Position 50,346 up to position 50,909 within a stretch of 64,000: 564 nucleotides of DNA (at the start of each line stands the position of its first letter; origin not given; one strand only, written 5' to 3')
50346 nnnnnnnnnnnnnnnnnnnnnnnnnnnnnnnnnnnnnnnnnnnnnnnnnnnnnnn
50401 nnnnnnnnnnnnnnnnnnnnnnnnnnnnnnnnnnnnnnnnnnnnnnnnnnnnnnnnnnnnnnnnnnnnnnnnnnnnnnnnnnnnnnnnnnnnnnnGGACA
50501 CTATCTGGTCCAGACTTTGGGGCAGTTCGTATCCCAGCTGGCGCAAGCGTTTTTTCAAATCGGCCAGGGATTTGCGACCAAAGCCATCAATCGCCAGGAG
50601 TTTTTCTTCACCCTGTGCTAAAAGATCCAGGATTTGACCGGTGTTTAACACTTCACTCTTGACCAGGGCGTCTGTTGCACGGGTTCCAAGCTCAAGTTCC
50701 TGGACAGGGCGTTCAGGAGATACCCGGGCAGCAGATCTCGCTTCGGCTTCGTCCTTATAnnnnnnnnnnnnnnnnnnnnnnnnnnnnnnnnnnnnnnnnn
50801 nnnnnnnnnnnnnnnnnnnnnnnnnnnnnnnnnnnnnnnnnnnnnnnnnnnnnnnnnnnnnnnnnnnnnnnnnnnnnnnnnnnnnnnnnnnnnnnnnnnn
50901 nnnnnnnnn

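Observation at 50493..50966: Ribosomal protein L31 fused to an RNA polymerase alpha-CTD-like domain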

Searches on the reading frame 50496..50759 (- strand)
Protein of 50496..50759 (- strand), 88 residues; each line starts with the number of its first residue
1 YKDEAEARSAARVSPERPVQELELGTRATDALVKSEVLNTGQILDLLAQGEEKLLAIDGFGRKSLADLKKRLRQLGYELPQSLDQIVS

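Call 12: search_protein_representatives(protein=window:50496-50759:-)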
Query: 88 residues. Proteins with E-value up to 0.001 (for the whole library): 608; up to 1e-10: 46; up to 1e-30: 0. The best 150 are listed.
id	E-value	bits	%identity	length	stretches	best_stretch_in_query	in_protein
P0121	1.0e-25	105.3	65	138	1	1-82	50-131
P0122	4.1e-25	103.4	63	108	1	6-87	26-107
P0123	1.2e-24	101.9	63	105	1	5-87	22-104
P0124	3.1e-24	100.6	62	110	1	10-87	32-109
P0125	3.0e-22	94.3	57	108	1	2-87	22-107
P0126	1.6e-21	92.0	57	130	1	4-86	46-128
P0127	3.6e-21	90.8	37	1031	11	9-86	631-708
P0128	8.7e-21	89.6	40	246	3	17-79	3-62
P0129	6.8e-19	83.6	42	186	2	16-77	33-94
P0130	1.6e-18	82.5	54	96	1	3-84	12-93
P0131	3.8e-18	81.2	47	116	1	5-82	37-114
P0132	1.8e-17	79.1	54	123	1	14-87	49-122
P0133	1.4e-16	76.2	49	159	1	3-86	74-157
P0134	2.0e-16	75.7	48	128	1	3-85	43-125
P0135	2.2e-16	75.7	49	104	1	2-82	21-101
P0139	2.9e-15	72.1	49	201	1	5-81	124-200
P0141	2.1e-14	69.4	33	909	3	7-77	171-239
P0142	3.9e-14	68.5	39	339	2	14-77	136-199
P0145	1.2e-13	66.9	40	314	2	14-78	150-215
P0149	4.1e-13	65.3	36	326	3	16-82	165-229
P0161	5.4e-11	58.5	35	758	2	16-76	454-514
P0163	7.1e-11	58.1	30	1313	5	11-75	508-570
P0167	1.2e-10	57.4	38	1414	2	14-73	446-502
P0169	1.6e-10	57.0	39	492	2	2-79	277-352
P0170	1.8e-10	56.9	37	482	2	17-81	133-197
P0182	2.8e-09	53.0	36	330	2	13-83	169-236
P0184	3.9e-09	52.6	38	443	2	16-79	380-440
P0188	5.3e-09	52.2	35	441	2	5-80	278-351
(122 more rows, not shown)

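Call 14: list_cluster_members(proteins=[P0145, P0129, P0142, P0133, P0127, P0001, P0102, P0149, P0182])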
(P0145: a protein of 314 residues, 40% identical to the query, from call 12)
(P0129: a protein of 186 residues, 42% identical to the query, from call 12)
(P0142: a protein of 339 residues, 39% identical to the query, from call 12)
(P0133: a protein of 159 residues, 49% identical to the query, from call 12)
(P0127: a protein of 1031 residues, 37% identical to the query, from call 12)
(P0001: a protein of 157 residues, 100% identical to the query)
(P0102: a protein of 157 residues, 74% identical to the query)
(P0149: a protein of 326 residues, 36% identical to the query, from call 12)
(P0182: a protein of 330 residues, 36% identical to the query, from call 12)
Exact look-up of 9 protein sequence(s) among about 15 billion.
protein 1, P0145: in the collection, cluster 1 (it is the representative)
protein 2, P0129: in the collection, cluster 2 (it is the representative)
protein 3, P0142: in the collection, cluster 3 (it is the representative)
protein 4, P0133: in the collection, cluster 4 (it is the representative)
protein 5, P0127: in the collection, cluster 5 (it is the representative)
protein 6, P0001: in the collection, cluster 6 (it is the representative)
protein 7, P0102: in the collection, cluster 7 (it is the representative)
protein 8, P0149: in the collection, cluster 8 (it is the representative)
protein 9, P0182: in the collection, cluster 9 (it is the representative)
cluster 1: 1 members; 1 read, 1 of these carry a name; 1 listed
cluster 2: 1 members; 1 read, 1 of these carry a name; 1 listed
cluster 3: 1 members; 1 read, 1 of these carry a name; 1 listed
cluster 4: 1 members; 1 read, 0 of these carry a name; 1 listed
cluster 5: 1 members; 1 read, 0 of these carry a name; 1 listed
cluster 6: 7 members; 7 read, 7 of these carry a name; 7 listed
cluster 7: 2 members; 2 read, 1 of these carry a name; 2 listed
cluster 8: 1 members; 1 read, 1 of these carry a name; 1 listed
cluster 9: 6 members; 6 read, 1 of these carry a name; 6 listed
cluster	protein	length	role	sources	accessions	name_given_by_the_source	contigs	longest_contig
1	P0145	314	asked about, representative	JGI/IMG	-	DNA-directed RNA polymerase subunit alpha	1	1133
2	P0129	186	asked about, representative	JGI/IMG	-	DNA-directed RNA polymerase alpha subunit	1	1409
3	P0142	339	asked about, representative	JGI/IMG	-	hypothetical protein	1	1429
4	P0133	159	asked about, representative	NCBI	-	-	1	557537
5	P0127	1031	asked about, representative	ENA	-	-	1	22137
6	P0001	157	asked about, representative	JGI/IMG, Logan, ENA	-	large subunit ribosomal protein L31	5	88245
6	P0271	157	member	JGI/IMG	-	large subunit ribosomal protein L31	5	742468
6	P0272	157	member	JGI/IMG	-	large subunit ribosomal protein L31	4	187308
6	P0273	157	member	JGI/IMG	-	large subunit ribosomal protein L31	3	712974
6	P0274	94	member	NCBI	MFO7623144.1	MAG: DNA-directed RNA polymerase subunit alpha C-terminal domain-containing protein ...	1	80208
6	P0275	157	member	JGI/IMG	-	large subunit ribosomal protein L31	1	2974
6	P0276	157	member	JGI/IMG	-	large subunit ribosomal protein L31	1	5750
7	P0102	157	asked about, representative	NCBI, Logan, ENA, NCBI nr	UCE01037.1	MAG: 50S ribosomal protein L31 [Chloroflexota bacterium]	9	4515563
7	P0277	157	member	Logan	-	-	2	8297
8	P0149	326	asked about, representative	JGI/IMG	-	DNA-directed RNA polymerase alpha subunit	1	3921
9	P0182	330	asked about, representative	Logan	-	-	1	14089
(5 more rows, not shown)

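Call 27: find_homologous_proteins(query=P0145)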
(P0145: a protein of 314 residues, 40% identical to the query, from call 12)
Query P0145 (314 aa): 7198 proteins with E <= 0.001 among 8000 candidates; the best 120 are listed.
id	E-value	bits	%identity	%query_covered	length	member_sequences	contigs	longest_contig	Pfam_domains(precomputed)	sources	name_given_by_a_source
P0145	3.6e-199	679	100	100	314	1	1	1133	PF01000.32,PF03118.22,PF01193.30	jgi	jgi:DNA-directed RNA polymerase subunit alpha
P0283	3.3e-198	675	100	100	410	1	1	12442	PF01000.32,PF03118.22,PF01193.30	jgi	jgi:DNA-directed RNA polymerase subunit alpha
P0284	1.1e-140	487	69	97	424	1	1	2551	PF01000.32,PF03118.22,PF01193.30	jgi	-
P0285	1.2e-126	440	68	97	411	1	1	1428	PF01000.32,PF03118.22,PF01193.30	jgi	jgi:DNA-directed RNA polymerase subunit alpha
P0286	1.1e-125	437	65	97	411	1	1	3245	PF01000.32,PF03118.22,PF01193.30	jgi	jgi:DNA-directed RNA polymerase subunit alpha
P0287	7.3e-118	412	62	99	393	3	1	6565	PF01000.32,PF03118.22,PF01193.30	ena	-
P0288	2.0e-117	410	63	99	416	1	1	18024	PF01000.32,PF03118.22,PF01193.30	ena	-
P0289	1.2e-116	408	63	97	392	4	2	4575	PF01000.32,PF14520.13,PF03118.22,PF01193.30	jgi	-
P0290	1.2e-116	408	63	97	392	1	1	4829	PF01000.32,PF14520.13,PF03118.22,PF01193.30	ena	-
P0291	3.7e-116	406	62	97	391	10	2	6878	PF01000.32,PF14520.13,PF03118.22,PF01193.30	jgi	jgi:DNA-directed RNA polymerase subunit alpha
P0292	4.1e-116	406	62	97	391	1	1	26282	PF01000.32,PF14520.13,PF03118.22,PF01193.30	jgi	-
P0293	4.1e-116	406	62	97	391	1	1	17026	PF01000.32,PF14520.13,PF03118.22,PF01193.30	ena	-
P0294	5.4e-116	405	61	98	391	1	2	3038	PF01000.32,PF14520.13,PF03118.22,PF01193.30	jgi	jgi:DNA-directed RNA polymerase subunit alpha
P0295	5.8e-116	405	62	97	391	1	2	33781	PF01000.32,PF14520.13,PF03118.22,PF01193.30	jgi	-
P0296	5.8e-116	405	62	97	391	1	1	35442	PF01000.32,PF14520.13,PF03118.22,PF01193.30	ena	-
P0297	7.1e-116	405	82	68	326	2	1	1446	PF01000.32,PF03118.22,PF01193.30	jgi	jgi:DNA-directed RNA polymerase subunit alpha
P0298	2.2e-115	403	62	97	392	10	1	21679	PF01000.32,PF03118.22,PF01193.30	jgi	jgi:DNA-directed RNA polymerase subunit alpha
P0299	5.0e-114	399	82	68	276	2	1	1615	PF01000.32,PF03118.22,PF01193.30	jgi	jgi:DNA-directed RNA polymerase subunit alpha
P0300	7.0e-114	399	60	97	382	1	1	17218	PF01000.32,PF14520.13,PF03118.22,PF01193.30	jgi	jgi:DNA-directed RNA polymerase subunit alpha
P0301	2.1e-112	394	75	77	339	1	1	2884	PF01000.32,PF03118.22,PF01193.30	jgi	jgi:DNA-directed RNA polymerase subunit alpha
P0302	2.5e-112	393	77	75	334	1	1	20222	PF01000.32,PF03118.22,PF01193.30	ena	-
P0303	6.2e-112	392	80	68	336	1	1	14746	PF01000.32,PF03118.22,PF01193.30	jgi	jgi:DNA-directed RNA polymerase subunit alpha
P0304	3.5e-111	390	80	70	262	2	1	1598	PF01000.32,PF03118.22,PF01193.30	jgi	-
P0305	8.5e-111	388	81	69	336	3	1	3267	PF01000.32,PF03118.22,PF01193.30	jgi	jgi:DNA-directed RNA polymerase subunit alpha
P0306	1.2e-110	388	81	69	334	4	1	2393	PF01000.32,PF03118.22,PF01193.30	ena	-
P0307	6.4e-110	386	78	69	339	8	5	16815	PF01000.32,PF03118.22,PF01193.30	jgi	jgi:DNA-directed RNA polymerase subunit alpha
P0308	2.0e-106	374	77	71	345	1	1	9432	PF01000.32,PF03118.22,PF01193.30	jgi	-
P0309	2.0e-106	374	60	97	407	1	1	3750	PF01000.32,PF03118.22,PF01193.30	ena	-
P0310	2.8e-104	367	74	71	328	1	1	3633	PF01000.32,PF03118.22,PF01193.30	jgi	jgi:DNA-directed RNA polymerase subunit alpha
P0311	4.4e-104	366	73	73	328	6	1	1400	PF01000.32,PF03118.22,PF01193.30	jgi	-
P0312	6.2e-104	366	74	71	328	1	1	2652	PF01000.32,PF03118.22,PF01193.30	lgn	-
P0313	6.5e-104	366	77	68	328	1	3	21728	PF01000.32,PF03118.22,PF01193.30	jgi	jgi:DNA-directed RNA polymerase subunit alpha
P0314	3.7e-103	363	76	69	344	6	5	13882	PF01000.32,PF03118.22,PF01193.30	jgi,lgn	jgi:DNA-directed RNA polymerase subunit alpha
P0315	4.2e-103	363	73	71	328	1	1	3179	PF01000.32,PF03118.22,PF01193.30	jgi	jgi:DNA-directed RNA polymerase subunit alpha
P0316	2.2e-102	361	75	69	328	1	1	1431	PF01000.32,PF03118.22,PF01193.30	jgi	jgi:DNA-directed RNA polymerase subunit alpha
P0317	1.5e-100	355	70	74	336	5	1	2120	PF01000.32,PF03118.22,PF01193.30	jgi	-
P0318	6.4e-99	349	69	70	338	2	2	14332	PF01000.32,PF03118.22,PF01193.30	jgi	jgi:DNA-directed RNA polymerase subunit alpha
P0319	6.4e-99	349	70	70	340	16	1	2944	PF01000.32,PF03118.22,PF01193.30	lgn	-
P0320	1.1e-98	349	68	73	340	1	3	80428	PF01000.32,PF03118.22,PF01193.30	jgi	jgi:DNA-directed RNA polymerase subunit alpha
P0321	2.3e-98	348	69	70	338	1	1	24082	PF01000.32,PF03118.22,PF01193.30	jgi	jgi:DNA-directed RNA polymerase subunit alpha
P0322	3.5e-98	347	68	74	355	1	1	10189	PF01000.32,PF03118.22,PF01193.30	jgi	-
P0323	4.3e-98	347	68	76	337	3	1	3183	PF01000.32,PF03118.22,PF01193.30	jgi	-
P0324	5.6e-98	346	66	77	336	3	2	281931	PF01000.32,PF03118.22,PF01193.30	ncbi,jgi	jgi:DNA-directed RNA polymerase subunit alpha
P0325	1.1e-97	345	70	70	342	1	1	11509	PF01000.32,PF03118.22,PF01193.30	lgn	-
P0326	1.9e-97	345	66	77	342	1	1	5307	PF01000.32,PF03118.22,PF01193.30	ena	-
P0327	2.3e-97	344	66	79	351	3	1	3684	PF01000.32,PF03118.22,PF01193.30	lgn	-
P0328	1.0e-96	342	68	73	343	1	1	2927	PF01000.32,PF03118.22,PF01193.30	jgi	jgi:DNA-directed RNA polymerase subunit alpha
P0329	2.5e-96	341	71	68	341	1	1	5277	PF01000.32,PF03118.22,PF01193.30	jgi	-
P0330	4.0e-96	340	70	72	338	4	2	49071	PF01000.32,PF03118.22,PF01193.30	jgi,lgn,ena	jgi:DNA-directed RNA polymerase subunit alpha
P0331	6.5e-96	340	66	74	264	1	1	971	PF01000.32,PF03118.22,PF01193.30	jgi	jgi:DNA-directed RNA polymerase subunit alpha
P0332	1.0e-95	339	71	70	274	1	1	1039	PF01000.32,PF03118.22,PF01193.30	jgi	jgi:DNA-directed RNA polymerase subunit alpha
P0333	1.2e-95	339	65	76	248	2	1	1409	PF01000.32,PF03118.22,PF01193.30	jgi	jgi:DNA-directed RNA polymerase subunit alpha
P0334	1.4e-95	338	71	69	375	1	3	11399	PF01000.32,PF03118.22,PF01193.30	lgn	-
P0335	2.1e-95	338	68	73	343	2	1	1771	PF01000.32,PF03118.22,PF01193.30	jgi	jgi:DNA-directed RNA polymerase subunit alpha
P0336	6.3e-95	336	68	72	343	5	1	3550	PF01000.32,PF03118.22,PF01193.30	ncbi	-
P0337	7.5e-95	336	70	70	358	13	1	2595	PF01000.32,PF03118.22,PF01193.30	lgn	-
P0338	7.9e-95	336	71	68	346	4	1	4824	PF01000.32,PF03118.22,PF01193.30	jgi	-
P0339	1.4e-94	335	68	69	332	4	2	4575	PF01000.32,PF03118.22,PF01193.30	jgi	-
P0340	3.3e-94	334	69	74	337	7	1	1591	PF01000.32,PF03118.22,PF01193.30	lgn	-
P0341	1.1e-93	332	69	69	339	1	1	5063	PF01000.32,PF03118.22,PF01193.30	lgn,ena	-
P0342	1.2e-93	332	71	68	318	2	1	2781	PF01000.32,PF03118.22,PF01193.30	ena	-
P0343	1.8e-93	332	71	69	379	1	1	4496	PF01000.32,PF03118.22,PF01193.30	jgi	jgi:DNA-directed RNA polymerase subunit alpha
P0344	1.9e-93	331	67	76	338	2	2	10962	PF01000.32,PF03118.22,PF01193.30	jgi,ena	-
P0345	2.7e-93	331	71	68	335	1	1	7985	PF01000.32,PF03118.22,PF01193.30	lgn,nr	nr:DNA-directed RNA polymerase subunit alpha [Chloroflexota bacterium]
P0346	3.5e-93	331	64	76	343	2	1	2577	PF01000.32,PF03118.22,PF01193.30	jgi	-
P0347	4.6e-93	330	69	68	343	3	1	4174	PF01000.32,PF03118.22,PF01193.30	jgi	-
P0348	6.3e-93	330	66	75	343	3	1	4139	PF01000.32,PF03118.22,PF01193.30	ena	-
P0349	9.6e-93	329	68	70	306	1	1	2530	PF01000.32,PF03118.22,PF01193.30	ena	-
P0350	1.2e-92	329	68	70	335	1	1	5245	PF01000.32,PF03118.22,PF01193.30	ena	-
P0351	1.2e-92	329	68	70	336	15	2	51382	PF01000.32,PF03118.22,PF01193.30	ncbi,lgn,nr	ncbi:MAG: DNA-directed RNA polymerase subunit alpha [Chloroflexi bacterium ADurb.Bin180]|nr:MAG: DNA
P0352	1.2e-92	329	68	70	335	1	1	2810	PF01000.32,PF03118.22,PF01193.30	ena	-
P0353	1.3e-92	329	68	70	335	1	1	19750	PF01000.32,PF03118.22,PF01193.30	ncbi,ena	-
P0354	1.3e-92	329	68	70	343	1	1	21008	PF01000.32,PF03118.22,PF01193.30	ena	-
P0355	1.7e-92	328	68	70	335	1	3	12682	PF01000.32,PF03118.22,PF01193.30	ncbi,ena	-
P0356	1.9e-92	328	65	75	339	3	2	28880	PF01000.32,PF03118.22,PF01193.30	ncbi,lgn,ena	-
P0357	2.5e-92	328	64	78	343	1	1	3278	PF01000.32,PF03118.22,PF01193.30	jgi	jgi:DNA-directed RNA polymerase subunit alpha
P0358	6.1e-92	327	66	75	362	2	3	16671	PF01000.32,PF03118.22,PF01193.30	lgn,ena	-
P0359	4.3e-91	324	68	70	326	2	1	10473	PF01000.32,PF03118.22,PF01193.30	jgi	-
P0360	1.4e-88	315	63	68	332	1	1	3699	PF01000.32,PF03118.22,PF01193.30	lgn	-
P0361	3.6e-86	308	67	68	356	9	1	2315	PF01000.32,PF03118.22,PF01193.30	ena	-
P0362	1.8e-83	299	58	79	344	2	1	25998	PF01000.32,PF03118.22,PF01193.30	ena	-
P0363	5.1e-81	291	61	68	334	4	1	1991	PF01000.32,PF03118.22,PF01193.30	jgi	jgi:DNA-directed RNA polymerase subunit alpha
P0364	1.3e-80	289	73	57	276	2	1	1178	PF01000.32,PF03118.22,PF01193.30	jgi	jgi:DNA-directed RNA polymerase subunit alpha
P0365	8.8e-80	287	64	68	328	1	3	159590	PF01000.32,PF03118.22,PF01193.30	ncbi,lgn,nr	ncbi:MAG: DNA-directed RNA polymerase subunit alpha [Chloroflexi bacterium]|nr:DNA-directed RNA poly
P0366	9.4e-80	287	61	68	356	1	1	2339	PF01000.32,PF03118.22,PF01193.30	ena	-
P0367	1.6e-79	286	58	74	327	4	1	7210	PF01000.32,PF03118.22,PF01193.30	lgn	-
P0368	3.7e-79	285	63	64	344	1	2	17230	PF01000.32,PF03118.22,PF01193.30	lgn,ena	-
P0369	1.6e-78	282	60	68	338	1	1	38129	PF01000.32,PF03118.22,PF01193.30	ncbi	-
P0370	2.0e-78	282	62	68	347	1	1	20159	PF01000.32,PF03118.22,PF01193.30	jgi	jgi:DNA-directed RNA polymerase subunit alpha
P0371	3.9e-78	281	61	69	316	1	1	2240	PF01000.32,PF03118.22,PF01193.30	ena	-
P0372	6.0e-78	281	60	67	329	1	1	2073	PF01000.32,PF03118.22,PF01193.30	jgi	-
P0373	1.0e-77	280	62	68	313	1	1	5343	PF01000.32,PF03118.22,PF01193.30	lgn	-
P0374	4.1e-77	278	60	69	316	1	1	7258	PF01000.32,PF03118.22,PF01193.30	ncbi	-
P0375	4.9e-77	278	58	76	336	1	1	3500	PF01000.32,PF03118.22,PF01193.30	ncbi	-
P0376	5.3e-77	277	59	71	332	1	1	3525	PF01000.32,PF03118.22,PF01193.30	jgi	jgi:DNA-directed RNA polymerase subunit alpha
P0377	5.4e-77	277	61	68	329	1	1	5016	PF01000.32,PF03118.22,PF01193.30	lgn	-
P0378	8.0e-77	277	65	63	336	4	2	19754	PF01000.32,PF03118.22,PF01193.30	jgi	jgi:DNA-directed RNA polymerase subunit alpha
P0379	2.1e-76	276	61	63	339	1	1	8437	PF01000.32,PF03118.22,PF01193.30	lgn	-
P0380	2.7e-76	275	59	70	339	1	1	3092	PF01000.32,PF03118.22,PF01193.30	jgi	jgi:DNA-directed RNA polymerase subunit alpha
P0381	3.2e-76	275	58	73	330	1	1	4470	PF01000.32,PF03118.22,PF01193.30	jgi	-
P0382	4.4e-76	274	59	73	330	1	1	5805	PF01000.32,PF03118.22,PF01193.30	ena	-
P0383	4.4e-76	274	58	75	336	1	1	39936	PF01000.32,PF03118.22,PF01193.30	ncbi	ncbi:MAG: DNA-directed RNA polymerase subunit alpha [Anaerolineae bacterium]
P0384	4.5e-76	274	61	68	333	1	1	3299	PF01000.32,PF03118.22,PF01193.30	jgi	jgi:DNA-directed RNA polymerase subunit alpha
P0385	5.1e-76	274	61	68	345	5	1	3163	PF01000.32,PF03118.22,PF01193.30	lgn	-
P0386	6.0e-76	274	58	73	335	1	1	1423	PF01000.32,PF03118.22,PF01193.30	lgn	-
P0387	9.6e-76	273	58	75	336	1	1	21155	PF01000.32,PF03118.22,PF01193.30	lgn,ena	-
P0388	1.2e-75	273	59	74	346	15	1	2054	PF01000.32,PF03118.22,PF01193.30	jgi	jgi:DNA-directed RNA polymerase subunit alpha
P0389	1.2e-75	273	59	68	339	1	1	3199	PF01000.32,PF03118.22,PF01193.30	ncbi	-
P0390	1.4e-75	273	60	68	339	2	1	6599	PF01000.32,PF03118.22,PF01193.30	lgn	-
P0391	1.6e-75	273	60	71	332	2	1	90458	PF01000.32,PF03118.22,PF01193.30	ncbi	ncbi:MAG: DNA-directed RNA polymerase subunit alpha [Anaerolineae bacterium]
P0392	1.7e-75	273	61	68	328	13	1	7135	PF01000.32,PF03118.22,PF01193.30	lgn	-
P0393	1.7e-75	272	58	73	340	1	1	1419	PF01000.32,PF03118.22,PF01193.30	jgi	-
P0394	2.2e-75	272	59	73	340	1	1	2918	PF01000.32,PF03118.22,PF01193.30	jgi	-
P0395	2.2e-75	272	61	63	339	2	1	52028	PF01000.32,PF03118.22,PF01193.30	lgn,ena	-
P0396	2.2e-75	272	58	73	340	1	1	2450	PF01000.32,PF03118.22,PF01193.30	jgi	jgi:DNA-directed RNA polymerase subunit alpha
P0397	2.3e-75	272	58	64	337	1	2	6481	PF01000.32,PF03118.22,PF01193.30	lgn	-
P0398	3.2e-75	272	60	69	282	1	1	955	PF01000.32,PF03118.22,PF01193.30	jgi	jgi:DNA-directed RNA polymerase subunit alpha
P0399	3.5e-75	272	59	69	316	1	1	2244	PF01000.32,PF03118.22,PF01193.30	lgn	-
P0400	3.6e-75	271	57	77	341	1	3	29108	PF01000.32,PF03118.22,PF01193.30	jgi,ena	jgi:DNA-directed RNA polymerase subunit alpha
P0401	3.6e-75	271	59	68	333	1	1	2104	PF01000.32,PF03118.22,PF01193.30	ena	-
